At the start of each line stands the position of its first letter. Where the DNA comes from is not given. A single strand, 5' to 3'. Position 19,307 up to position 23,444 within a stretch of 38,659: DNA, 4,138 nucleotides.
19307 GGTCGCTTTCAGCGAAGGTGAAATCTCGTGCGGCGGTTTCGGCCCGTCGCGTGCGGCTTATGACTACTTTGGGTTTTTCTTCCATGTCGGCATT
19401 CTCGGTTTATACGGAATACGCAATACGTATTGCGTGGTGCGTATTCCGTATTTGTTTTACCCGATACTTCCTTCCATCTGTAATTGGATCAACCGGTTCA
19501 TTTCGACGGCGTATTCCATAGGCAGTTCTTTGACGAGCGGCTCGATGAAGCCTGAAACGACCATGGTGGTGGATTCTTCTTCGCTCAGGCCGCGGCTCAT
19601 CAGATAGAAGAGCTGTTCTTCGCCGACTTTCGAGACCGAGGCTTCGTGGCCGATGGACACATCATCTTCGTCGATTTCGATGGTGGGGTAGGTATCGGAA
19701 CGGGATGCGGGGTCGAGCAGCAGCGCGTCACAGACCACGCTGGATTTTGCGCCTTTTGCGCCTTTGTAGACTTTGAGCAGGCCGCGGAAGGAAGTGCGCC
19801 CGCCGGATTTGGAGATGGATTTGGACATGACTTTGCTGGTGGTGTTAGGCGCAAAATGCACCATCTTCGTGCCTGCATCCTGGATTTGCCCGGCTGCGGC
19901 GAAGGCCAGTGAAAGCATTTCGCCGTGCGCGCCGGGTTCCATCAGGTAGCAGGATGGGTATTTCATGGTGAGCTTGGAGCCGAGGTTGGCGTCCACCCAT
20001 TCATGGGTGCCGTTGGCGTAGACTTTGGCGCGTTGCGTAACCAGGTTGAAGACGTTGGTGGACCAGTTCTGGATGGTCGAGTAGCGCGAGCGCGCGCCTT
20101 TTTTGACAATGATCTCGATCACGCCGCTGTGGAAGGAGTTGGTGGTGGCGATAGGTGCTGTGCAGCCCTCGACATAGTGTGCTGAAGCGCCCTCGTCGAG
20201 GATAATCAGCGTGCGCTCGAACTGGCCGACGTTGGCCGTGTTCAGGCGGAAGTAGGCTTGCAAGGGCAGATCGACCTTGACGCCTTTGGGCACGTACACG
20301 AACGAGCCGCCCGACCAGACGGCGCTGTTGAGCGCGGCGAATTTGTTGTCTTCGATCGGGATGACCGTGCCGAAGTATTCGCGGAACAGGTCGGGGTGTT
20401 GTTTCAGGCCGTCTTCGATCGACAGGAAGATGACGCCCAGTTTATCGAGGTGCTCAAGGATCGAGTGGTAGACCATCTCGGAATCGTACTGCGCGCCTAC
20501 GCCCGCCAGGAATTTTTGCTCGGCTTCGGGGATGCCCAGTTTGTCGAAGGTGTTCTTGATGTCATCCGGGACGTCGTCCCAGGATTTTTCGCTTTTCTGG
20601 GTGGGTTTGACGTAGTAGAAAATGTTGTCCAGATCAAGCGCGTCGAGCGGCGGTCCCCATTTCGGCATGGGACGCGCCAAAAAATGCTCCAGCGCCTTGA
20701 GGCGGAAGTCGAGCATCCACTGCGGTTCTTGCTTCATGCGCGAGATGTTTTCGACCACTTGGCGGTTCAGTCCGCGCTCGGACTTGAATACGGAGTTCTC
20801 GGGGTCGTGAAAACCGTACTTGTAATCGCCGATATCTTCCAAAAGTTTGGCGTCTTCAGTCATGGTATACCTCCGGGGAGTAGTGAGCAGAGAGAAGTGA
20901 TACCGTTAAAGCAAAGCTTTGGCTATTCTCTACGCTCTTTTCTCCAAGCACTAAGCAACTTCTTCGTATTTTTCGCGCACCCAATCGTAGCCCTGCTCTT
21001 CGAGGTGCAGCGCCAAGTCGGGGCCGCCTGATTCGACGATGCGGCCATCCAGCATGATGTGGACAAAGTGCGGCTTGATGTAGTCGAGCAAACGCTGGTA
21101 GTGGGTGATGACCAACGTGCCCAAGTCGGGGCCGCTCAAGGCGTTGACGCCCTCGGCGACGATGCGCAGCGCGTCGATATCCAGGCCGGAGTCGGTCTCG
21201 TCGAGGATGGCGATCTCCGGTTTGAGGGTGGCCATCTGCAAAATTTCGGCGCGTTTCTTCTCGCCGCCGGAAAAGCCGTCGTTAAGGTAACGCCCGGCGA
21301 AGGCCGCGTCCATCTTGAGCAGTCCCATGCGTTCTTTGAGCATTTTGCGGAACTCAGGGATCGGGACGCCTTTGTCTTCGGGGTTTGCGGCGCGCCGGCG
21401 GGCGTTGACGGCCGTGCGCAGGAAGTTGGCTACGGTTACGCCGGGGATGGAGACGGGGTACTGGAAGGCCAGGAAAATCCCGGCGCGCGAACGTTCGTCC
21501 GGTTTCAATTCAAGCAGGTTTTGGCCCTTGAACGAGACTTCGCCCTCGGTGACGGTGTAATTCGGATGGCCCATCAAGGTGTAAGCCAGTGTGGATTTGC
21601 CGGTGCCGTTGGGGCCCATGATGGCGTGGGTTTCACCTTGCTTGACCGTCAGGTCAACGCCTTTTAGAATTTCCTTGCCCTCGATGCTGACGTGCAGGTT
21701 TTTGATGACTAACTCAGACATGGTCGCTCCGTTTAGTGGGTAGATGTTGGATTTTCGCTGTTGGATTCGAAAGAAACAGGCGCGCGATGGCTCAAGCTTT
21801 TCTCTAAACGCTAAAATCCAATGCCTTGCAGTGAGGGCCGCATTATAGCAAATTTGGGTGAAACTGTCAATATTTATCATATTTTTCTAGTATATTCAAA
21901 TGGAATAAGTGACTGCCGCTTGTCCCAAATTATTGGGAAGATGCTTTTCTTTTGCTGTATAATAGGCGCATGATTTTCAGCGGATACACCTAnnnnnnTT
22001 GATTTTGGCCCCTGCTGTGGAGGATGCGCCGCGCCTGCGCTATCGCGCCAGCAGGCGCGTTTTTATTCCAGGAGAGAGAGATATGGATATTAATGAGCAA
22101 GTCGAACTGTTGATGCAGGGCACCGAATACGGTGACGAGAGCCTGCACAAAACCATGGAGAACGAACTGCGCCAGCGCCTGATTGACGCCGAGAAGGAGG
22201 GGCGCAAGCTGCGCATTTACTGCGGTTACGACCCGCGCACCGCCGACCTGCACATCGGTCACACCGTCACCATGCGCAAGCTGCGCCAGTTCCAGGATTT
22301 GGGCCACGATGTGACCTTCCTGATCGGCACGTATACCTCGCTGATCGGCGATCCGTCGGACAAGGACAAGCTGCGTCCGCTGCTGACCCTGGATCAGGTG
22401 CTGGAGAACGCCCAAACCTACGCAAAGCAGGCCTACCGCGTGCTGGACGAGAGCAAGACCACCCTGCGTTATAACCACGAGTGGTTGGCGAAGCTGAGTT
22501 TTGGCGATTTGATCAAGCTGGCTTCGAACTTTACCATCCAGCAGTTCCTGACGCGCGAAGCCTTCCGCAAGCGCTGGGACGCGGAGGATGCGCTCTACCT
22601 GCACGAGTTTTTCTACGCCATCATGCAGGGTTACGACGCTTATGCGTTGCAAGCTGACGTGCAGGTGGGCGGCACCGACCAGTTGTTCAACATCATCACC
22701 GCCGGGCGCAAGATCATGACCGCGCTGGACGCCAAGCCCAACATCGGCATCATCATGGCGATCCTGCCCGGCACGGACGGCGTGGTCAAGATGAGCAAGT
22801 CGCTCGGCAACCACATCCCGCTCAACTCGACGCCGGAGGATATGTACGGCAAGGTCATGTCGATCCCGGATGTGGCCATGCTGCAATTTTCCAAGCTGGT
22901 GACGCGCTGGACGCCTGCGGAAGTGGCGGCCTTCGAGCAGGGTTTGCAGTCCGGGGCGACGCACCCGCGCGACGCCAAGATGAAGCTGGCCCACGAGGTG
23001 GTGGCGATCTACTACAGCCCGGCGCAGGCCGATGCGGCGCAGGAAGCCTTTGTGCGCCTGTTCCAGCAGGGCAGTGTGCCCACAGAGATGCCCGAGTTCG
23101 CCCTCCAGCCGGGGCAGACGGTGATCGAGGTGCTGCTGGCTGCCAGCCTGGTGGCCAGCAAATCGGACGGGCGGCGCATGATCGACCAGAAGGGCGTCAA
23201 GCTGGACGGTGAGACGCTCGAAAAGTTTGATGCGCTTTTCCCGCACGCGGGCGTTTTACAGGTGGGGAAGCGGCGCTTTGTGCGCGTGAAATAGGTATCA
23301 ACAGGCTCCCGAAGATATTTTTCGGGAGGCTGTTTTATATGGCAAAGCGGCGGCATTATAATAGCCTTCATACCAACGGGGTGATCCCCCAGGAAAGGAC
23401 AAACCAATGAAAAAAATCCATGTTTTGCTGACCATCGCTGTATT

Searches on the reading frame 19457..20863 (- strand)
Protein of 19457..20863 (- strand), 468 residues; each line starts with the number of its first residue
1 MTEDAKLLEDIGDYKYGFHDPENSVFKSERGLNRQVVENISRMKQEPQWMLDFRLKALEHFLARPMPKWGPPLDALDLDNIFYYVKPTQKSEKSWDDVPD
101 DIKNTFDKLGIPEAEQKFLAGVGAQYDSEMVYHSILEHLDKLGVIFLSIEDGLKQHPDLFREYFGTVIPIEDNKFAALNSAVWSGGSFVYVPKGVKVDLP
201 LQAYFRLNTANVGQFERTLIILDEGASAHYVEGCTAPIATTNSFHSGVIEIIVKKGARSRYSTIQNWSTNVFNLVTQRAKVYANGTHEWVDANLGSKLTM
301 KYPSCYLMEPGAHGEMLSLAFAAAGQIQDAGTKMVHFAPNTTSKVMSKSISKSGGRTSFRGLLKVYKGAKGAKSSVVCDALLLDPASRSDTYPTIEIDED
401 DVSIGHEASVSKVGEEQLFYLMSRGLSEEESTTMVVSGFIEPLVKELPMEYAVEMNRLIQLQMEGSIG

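Call 66: find_encoding_contigs(protein=window:19457-20863:-, flank=1000, max_places=3)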
Protein window:19457-20863:- (468 aa): no gene with exactly this product is on record in the collection.

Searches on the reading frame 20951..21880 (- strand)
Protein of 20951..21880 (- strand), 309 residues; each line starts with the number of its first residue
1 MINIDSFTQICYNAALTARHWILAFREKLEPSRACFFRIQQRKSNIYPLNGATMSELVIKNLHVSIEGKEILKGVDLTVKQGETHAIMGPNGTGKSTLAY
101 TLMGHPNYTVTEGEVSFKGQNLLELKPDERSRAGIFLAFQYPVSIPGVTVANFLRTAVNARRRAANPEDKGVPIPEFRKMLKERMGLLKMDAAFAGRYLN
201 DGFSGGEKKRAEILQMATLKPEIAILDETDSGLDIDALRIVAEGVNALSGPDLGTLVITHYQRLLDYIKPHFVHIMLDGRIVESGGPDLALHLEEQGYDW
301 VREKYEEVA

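Call 14: search_protein_families(library=pfam, proteins=[window:20951-21880:-], max_evalue=0.001)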
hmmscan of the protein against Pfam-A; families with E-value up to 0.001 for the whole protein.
window:20951-21880:- (309 aa): 2 families
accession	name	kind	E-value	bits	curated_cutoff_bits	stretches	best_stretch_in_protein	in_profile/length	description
PF00005.33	ABC_tran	-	1.9e-23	84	25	1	72-229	1-135/137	ABC transporter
PF02463.25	SMC_N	-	2e-05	24.5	40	1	83-266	25-203/220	RecF/RecN/SMC N terminal domain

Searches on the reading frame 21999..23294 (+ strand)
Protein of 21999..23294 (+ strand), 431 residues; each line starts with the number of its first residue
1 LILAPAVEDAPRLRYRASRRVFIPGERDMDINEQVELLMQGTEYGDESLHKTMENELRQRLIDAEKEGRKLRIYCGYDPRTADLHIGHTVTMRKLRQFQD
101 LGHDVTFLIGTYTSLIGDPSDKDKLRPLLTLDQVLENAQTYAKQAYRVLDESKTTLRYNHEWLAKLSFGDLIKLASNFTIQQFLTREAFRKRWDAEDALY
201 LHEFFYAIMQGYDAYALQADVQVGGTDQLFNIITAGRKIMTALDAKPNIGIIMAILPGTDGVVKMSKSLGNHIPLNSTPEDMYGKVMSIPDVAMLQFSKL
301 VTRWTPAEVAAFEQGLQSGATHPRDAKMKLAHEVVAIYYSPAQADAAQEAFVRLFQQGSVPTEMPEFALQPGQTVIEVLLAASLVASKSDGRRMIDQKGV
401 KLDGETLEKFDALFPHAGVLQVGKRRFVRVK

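Call 14: search_protein_families(library=pfam, proteins=[window:21999-23294:+], max_evalue=0.001)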
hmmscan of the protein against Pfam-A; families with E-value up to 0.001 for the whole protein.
window:21999-23294:+ (431 aa): 3 families
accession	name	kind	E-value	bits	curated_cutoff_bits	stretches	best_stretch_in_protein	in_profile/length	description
PF00579.31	tRNA-synt_1b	-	8.9e-65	219.3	21.1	1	67-356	2-292/292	tRNA synthetases class I (W and Y)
PF16714.10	TyrRSs_C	-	0.00042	20.5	30.6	1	357-404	6-52/120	Tyrosyl-tRNA synthetase C-terminal domain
PF22421.1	SYY_C-terminal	-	0.00047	20.4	27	0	362-414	7-60/83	Tyrosine--tRNA ligase SYY-like C-terminal domain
